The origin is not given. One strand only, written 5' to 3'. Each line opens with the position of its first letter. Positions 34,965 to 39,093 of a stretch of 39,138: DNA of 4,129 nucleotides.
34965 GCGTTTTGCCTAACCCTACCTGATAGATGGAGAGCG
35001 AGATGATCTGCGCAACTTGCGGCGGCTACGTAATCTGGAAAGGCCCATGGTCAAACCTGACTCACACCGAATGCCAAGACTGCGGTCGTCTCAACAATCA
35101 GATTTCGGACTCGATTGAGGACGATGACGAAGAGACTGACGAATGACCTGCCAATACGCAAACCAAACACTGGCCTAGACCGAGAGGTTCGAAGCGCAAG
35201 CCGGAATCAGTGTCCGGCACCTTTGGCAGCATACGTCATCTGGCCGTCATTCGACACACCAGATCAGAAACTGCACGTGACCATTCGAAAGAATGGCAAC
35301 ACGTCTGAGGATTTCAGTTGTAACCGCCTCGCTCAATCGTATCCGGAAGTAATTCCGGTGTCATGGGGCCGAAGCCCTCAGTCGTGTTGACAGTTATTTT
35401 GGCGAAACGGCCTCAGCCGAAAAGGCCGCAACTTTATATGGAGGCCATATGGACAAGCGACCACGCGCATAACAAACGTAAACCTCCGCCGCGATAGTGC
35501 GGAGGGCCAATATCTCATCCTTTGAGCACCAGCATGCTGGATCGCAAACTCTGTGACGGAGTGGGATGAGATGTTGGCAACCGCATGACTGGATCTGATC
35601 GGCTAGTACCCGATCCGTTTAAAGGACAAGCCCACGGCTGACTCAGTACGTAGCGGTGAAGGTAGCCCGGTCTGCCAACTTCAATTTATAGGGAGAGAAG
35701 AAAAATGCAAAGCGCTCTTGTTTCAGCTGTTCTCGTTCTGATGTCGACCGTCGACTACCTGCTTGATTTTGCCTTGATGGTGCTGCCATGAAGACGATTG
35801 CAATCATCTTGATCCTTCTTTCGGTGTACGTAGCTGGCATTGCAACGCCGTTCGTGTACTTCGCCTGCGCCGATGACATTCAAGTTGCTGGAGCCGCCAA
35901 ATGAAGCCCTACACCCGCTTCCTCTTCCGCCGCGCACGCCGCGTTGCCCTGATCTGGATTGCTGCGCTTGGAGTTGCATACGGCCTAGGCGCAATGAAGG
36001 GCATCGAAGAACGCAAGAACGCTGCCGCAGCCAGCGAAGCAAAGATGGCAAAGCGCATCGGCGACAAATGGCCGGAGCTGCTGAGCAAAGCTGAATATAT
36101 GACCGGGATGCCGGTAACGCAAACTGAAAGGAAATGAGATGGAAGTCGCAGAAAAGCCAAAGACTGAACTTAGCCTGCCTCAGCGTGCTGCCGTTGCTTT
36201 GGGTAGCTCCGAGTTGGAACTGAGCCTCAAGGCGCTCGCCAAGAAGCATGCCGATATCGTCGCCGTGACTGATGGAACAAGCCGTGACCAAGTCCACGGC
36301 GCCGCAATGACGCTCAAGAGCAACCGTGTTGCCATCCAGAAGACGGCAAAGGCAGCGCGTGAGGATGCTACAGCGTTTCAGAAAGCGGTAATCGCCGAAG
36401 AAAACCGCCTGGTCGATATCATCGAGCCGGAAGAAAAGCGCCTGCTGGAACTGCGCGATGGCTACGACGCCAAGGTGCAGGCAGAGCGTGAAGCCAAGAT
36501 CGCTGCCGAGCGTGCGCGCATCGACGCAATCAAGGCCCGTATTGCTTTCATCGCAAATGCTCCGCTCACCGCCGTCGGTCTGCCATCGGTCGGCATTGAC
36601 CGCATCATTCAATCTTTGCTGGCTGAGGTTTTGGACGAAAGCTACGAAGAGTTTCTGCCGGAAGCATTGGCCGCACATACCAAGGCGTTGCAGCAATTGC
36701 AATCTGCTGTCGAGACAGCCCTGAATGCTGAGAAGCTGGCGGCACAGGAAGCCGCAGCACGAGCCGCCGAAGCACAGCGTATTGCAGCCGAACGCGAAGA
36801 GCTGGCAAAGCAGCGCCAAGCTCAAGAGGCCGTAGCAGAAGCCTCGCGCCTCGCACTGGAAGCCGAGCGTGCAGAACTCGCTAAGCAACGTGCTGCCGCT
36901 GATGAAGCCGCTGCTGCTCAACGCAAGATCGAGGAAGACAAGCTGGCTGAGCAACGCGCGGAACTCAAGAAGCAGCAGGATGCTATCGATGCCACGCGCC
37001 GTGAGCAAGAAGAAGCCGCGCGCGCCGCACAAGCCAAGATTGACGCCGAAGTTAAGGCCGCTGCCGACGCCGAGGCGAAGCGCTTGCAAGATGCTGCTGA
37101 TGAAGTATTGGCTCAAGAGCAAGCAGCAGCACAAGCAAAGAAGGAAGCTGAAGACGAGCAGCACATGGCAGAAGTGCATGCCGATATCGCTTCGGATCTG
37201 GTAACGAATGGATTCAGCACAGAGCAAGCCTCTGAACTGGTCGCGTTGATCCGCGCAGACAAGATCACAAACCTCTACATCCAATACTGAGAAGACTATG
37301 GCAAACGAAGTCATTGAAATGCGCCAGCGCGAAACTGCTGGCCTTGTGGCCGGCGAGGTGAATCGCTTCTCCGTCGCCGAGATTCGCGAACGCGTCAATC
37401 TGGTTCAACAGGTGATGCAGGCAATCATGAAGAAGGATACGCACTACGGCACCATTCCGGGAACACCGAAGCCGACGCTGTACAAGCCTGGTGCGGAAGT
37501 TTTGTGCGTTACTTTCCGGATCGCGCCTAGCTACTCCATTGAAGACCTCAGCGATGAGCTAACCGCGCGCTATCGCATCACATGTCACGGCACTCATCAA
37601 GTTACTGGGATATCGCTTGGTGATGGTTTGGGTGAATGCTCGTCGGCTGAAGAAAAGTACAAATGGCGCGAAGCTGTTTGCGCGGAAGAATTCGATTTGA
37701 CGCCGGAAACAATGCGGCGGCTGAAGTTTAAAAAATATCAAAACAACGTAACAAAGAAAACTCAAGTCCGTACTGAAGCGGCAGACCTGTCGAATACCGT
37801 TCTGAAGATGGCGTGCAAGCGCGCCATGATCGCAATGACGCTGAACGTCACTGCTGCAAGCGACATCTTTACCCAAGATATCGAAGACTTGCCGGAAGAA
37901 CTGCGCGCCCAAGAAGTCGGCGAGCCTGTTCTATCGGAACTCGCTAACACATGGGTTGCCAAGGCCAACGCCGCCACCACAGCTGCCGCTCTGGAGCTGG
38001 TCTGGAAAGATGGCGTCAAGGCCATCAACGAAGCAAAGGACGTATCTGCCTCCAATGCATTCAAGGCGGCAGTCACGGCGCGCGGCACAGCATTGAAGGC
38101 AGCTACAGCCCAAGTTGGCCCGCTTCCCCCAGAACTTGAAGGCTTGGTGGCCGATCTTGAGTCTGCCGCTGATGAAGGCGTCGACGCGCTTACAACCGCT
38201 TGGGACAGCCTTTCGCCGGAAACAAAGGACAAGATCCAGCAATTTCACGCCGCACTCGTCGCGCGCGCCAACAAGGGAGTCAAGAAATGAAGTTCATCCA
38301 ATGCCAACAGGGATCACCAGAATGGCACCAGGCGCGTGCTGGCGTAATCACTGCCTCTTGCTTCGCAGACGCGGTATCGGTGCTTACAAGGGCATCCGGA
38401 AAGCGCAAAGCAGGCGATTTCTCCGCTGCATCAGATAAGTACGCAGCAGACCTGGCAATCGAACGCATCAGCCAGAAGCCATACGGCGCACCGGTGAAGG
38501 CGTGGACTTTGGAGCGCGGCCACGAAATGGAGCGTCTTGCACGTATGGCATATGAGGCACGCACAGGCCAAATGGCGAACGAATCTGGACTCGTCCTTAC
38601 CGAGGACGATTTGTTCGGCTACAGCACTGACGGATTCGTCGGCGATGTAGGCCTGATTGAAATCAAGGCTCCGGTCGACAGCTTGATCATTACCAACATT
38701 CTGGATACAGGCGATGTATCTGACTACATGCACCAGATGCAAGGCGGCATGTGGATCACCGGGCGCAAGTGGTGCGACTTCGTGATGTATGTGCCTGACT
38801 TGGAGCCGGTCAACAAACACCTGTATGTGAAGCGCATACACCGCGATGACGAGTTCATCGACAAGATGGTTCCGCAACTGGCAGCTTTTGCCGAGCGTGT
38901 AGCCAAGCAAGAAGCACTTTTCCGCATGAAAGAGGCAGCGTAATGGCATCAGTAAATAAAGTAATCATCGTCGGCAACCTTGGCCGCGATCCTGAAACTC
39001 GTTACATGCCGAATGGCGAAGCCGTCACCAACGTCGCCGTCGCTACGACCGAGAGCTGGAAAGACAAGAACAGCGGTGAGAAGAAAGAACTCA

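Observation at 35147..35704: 558-nt ORF-free, hairpin-dense segment inside the early recombination operon: candidate large structured RNA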

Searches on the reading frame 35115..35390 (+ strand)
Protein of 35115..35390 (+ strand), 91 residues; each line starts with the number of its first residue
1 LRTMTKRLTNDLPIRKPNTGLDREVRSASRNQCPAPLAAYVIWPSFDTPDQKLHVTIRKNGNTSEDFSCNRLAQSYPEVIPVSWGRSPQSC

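Call 9: search_protein_families(library=pfam, proteins=[window:35115-35390:+], max_evalue=0.01)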
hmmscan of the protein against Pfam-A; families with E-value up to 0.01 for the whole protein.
window:35115-35390:+ (91 aa): 0 families

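Call 10: search_protein_families(library=phrogs, proteins=[window:35115-35390:+], max_evalue=0.01)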
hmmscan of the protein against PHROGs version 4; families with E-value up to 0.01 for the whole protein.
window:35115-35390:+ (91 aa): 0 families

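Call 81: search_protein_representatives(protein=window:35115-35390:+)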
Query: 91 residues. Proteins with E-value up to 0.001 (for the whole library): 1; up to 1e-10: 0; up to 1e-30: 0. The best 1 are listed.
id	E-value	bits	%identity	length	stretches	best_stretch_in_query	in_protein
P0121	5.9e-07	45.6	34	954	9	54-88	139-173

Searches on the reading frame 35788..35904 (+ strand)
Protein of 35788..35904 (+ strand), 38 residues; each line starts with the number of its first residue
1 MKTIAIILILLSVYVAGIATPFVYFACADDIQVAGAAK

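Call 75: search_protein_families(library=phrogs, proteins=[window:35788-35904:+], max_evalue=0.1)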
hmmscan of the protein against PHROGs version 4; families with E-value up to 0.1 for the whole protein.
window:35788-35904:+ (38 aa): 1 family
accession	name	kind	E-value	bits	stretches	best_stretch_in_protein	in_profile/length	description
phrog_33094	-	unknown function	0.04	15.4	1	4-37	48-81/104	-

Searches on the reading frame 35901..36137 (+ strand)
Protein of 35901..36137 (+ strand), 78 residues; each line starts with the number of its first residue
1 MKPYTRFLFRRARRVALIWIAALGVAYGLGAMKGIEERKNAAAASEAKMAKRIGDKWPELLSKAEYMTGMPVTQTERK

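Call 9: search_protein_families(library=pfam, proteins=[window:35901-36137:+], max_evalue=0.01)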
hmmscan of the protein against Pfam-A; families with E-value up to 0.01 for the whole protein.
window:35901-36137:+ (78 aa): 0 families

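Call 10: search_protein_families(library=phrogs, proteins=[window:35901-36137:+], max_evalue=0.01)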
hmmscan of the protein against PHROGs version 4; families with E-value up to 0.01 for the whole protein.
window:35901-36137:+ (78 aa): 0 families

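Call 13: find_encoding_contigs(protein=window:35901-36137:+, flank=5000, max_places=10)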
Protein window:35901-36137:+ (78 aa): 3 contigs read that carry it; 2 places shown.
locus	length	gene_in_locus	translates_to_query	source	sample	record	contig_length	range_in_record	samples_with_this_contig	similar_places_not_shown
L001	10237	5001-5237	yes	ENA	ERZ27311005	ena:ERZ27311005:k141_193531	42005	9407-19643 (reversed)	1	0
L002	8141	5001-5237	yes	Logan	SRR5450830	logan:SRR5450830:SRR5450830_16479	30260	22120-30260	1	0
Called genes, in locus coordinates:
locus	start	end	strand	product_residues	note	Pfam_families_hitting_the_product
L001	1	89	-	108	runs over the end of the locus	-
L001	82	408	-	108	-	-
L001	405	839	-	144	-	-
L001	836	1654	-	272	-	PF01555:N6_N4_Mtase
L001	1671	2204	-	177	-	PF06892:Phage_CP76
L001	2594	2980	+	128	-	PF12844:HTH_19 (weak)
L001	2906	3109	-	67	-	-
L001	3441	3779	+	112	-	-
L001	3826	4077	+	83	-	-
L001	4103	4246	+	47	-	-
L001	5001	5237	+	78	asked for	-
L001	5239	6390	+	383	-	-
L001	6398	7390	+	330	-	-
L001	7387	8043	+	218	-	PF09588:YqaJ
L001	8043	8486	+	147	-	PF00436:SSB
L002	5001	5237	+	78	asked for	-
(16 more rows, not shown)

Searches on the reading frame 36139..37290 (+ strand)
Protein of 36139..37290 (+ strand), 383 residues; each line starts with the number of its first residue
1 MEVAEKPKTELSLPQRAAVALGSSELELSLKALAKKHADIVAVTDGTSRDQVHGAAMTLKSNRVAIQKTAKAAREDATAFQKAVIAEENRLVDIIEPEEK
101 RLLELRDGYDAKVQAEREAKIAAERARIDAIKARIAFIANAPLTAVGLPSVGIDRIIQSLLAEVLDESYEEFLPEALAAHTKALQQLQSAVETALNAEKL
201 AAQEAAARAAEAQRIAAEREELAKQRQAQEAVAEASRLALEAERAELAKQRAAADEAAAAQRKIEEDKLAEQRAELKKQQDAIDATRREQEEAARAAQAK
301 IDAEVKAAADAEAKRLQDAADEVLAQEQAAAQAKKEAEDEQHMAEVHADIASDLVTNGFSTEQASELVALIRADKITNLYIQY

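Call 9: search_protein_families(library=pfam, proteins=[window:36139-37290:+], max_evalue=0.01)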
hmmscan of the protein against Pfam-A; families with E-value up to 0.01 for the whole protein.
window:36139-37290:+ (383 aa): 0 families

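Call 10: search_protein_families(library=phrogs, proteins=[window:36139-37290:+], max_evalue=0.01)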
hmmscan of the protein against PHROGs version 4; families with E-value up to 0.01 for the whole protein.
window:36139-37290:+ (383 aa): 3 families
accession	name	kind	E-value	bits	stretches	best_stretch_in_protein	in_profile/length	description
phrog_21091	-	unknown function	3.8e-32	113.1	1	14-235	19-244/407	-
phrog_1376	-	unknown function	1.9e-28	100.7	1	18-383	18-362/362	-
phrog_16469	-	unknown function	3.7e-07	30.9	1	35-352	48-345/392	-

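Call 11: find_related_loci(query=window:36139-37290:+, collection=viral_contigs, flank=4000)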
Query window:36139-37290:+ (383 aa) in viral_contigs; peptide patterns used: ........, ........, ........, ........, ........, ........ (x = any residue, [..] = any of these).
16 stretches matched a pattern, but none encodes a relative of the query by tblastn (E <= 1e-3).

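Call 12: find_related_loci(query=window:36139-37290:+, collection=genome_contigs, flank=4000)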
Query window:36139-37290:+ (383 aa) in genome_contigs; peptide patterns used: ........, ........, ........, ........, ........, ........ (x = any residue, [..] = any of these).
169 stretches matched a pattern, but none encodes a relative of the query by tblastn (E <= 1e-3).

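Call 20: find_homologous_proteins(query=window:36139-37290:+, max_evalue=0.00001)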
Query window:36139-37290:+ (383 aa): 524 proteins with E <= 0.00001 among 8000 candidates; the best 120 are listed.
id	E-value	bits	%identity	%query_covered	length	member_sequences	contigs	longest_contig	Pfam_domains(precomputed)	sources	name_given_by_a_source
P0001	1.0e-209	713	100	100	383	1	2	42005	-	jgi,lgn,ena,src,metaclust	metaclust:\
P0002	5.7e-120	419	68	100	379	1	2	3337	-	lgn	-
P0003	5.9e-83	297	53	100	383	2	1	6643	-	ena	-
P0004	6.6e-72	261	49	99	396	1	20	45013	-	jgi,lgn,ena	-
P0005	1.2e-69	253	48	100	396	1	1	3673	-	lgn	-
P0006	8.9e-53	198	48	71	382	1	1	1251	-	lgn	-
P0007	6.2e-52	195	52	59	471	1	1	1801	-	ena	-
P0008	2.3e-46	177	44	76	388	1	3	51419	-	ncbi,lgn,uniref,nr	ncbi:hypothetical protein LMG22037_05485 [Paraburkholderia phenoliruptrix]|uniref:TolA protein n=1 T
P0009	4.7e-46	176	42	73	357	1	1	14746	-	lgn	-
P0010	2.2e-45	174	48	72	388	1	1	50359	-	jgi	-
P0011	6.3e-45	172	47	82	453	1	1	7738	-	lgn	-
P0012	2.7e-44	170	47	75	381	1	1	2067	-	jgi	jgi:hypothetical protein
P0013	3.2e-44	170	55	47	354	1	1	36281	-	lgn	-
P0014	3.5e-44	170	42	73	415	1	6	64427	PF25708.2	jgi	-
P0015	3.7e-44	170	46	74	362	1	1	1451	-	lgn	-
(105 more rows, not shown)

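Call 21: find_encoding_contigs(protein=P0002, flank=5000, max_places=4)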
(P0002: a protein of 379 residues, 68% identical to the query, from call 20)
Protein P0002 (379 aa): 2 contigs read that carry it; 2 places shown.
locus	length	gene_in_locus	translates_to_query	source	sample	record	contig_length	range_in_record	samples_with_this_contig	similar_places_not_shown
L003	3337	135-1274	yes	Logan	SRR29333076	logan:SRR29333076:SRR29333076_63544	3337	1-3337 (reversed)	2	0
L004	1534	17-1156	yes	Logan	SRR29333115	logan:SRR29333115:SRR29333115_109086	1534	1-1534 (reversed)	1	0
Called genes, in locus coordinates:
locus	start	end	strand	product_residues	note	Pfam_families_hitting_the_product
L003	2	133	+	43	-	?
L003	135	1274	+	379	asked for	-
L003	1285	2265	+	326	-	-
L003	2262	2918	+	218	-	PF09588:YqaJ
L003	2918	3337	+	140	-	?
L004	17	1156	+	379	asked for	-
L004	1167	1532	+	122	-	?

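Call 22: find_encoding_contigs(protein=P0003, flank=5000, max_places=4)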
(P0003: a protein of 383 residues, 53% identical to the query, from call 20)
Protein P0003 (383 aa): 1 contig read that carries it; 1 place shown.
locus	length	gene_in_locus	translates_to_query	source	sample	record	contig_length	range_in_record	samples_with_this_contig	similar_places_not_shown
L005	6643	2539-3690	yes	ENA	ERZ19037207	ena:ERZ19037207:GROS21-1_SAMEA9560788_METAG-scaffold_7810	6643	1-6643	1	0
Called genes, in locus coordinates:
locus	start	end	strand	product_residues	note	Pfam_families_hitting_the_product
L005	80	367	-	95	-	-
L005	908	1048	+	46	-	-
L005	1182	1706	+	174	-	PF00805:Pentapeptide (weak)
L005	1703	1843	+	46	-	-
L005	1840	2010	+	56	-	-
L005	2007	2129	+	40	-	-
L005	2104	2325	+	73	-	-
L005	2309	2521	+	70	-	-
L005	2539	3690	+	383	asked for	-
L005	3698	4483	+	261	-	PF04404:ERF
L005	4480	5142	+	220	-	-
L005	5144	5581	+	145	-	PF00436:SSB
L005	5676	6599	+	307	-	PF03781:FGE-sulfatase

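Call 23: find_encoding_contigs(protein=P0004, flank=5000, max_places=10)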
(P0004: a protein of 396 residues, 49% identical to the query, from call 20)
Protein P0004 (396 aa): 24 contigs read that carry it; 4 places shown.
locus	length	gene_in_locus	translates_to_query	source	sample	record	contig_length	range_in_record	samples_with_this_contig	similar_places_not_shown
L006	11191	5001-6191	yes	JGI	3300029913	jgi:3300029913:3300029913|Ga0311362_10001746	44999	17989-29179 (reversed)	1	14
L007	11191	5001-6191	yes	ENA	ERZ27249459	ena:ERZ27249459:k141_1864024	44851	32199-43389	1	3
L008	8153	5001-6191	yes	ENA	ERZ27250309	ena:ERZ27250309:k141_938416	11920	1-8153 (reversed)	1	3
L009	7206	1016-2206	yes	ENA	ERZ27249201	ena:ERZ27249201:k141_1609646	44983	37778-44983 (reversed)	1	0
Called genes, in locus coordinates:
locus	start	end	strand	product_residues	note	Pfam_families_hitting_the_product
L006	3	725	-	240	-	PF05766:NinG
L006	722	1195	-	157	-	PF05772:NinB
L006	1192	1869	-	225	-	PF01555:N6_N4_Mtase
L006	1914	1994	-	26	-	-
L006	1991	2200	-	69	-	-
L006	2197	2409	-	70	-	-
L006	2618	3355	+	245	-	PF13576:Pentapeptide_3 (faint), PF00805:Pentapeptide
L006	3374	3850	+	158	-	PF13392:HNH_3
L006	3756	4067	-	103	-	-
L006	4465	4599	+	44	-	-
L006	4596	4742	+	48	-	-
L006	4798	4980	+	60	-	-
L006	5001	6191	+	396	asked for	-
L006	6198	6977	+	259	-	PF04404:ERF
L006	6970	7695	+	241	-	-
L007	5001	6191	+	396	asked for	-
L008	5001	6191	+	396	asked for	-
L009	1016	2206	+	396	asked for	-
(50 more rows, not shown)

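Call 59: find_related_loci(query=A5, collection=viral_contigs, flank=3500)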
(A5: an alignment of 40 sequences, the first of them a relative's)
Query A5 (383 aa) in viral_contigs; peptide patterns used: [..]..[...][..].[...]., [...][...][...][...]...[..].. (x = any residue, [..] = any of these).
422 stretches matched a pattern; 181 encode a relative of the query (tblastn E <= 1e-3); the best 80 are kept; 80 distinct loci.
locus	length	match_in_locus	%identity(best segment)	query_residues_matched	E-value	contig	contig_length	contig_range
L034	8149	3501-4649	55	1-383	6e-100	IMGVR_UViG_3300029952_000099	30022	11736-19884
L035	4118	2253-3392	49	6-383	6e-65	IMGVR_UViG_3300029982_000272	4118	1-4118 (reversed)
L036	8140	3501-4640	49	6-383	7e-65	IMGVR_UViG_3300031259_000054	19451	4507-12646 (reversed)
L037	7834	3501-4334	48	9-283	8e-55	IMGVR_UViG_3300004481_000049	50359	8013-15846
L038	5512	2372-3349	43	9-311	8e-51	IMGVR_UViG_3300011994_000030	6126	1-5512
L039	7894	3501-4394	43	10-295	5e-50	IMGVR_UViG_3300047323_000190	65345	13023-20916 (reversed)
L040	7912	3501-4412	46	10-290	1e-49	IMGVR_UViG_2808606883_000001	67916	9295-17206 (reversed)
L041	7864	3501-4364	42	1-283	2e-49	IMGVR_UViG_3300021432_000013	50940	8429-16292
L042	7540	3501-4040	53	9-188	2e-49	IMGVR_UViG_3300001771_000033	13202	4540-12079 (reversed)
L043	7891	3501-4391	43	9-280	4e-47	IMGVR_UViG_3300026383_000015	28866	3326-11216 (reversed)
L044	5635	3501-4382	42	9-325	7e-47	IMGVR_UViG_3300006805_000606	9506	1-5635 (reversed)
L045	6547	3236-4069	45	1-282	5e-46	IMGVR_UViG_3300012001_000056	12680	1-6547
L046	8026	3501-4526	40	10-350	3e-46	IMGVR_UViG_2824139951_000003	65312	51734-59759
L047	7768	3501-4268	46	8-256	3e-46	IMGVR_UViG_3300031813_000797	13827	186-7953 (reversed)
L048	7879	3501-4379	44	10-301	1e-45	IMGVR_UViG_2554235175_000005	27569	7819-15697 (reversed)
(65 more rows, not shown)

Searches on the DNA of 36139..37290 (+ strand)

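Call 36: search_rna_families(sources=[L011, L006, L014, L005], threshold=evalue, max_evalue=1)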
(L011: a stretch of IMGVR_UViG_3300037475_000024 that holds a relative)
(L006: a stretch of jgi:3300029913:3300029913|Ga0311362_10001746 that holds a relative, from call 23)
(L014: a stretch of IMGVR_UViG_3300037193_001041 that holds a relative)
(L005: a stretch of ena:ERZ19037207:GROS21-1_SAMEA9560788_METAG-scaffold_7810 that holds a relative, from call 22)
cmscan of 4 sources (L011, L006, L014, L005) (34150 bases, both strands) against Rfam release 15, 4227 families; matches with E-value up to 1: 1.
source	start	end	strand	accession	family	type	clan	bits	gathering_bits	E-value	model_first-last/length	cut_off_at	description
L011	4917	4988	-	RF02968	DUF3800-IX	Gene; sRNA;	-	41.9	36.8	7.9e-06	1-67/67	no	DUF3800-IX RNA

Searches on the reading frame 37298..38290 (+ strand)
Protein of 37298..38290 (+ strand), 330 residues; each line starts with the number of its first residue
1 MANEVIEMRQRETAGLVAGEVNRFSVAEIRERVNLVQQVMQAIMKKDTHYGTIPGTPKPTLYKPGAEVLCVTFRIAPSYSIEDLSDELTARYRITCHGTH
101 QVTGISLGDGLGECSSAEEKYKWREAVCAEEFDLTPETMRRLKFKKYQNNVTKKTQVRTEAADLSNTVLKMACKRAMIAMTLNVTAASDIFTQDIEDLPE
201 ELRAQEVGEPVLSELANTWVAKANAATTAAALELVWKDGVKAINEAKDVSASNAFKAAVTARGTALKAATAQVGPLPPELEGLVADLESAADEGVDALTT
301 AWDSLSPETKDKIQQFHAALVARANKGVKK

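Call 9: search_protein_families(library=pfam, proteins=[window:37298-38290:+], max_evalue=0.01)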
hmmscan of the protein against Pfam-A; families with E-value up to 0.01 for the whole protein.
window:37298-38290:+ (330 aa): 0 families

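Call 10: search_protein_families(library=phrogs, proteins=[window:37298-38290:+], max_evalue=0.01)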
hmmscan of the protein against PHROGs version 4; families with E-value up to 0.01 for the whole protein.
window:37298-38290:+ (330 aa): 1 family
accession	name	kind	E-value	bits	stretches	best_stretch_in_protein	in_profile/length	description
phrog_10048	-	unknown function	8.7e-46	157.4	1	16-207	15-178/273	-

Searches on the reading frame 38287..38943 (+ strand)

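Call 83: search_protein_families(library=phrogs, proteins=[window:38287-38943:+], max_evalue=0.001)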
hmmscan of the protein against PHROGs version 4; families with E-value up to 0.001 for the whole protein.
window:38287-38943:+ (218 aa): 4 families
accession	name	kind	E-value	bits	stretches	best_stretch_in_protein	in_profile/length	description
phrog_149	-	DNA, RNA and nucleotide metabolism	2.9e-35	123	1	5-212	596-800/1242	exonuclease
phrog_434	-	DNA, RNA and nucleotide metabolism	3.9e-18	66.8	1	7-208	54-239/372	RecE-like recombination exonuclease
phrog_19855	-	head and packaging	6.4e-14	51.5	1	6-166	462-604/1257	virion structural protein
phrog_7655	-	DNA, RNA and nucleotide metabolism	7.2e-06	26.1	1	1-95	1-82/551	RecE-like recombination exonuclease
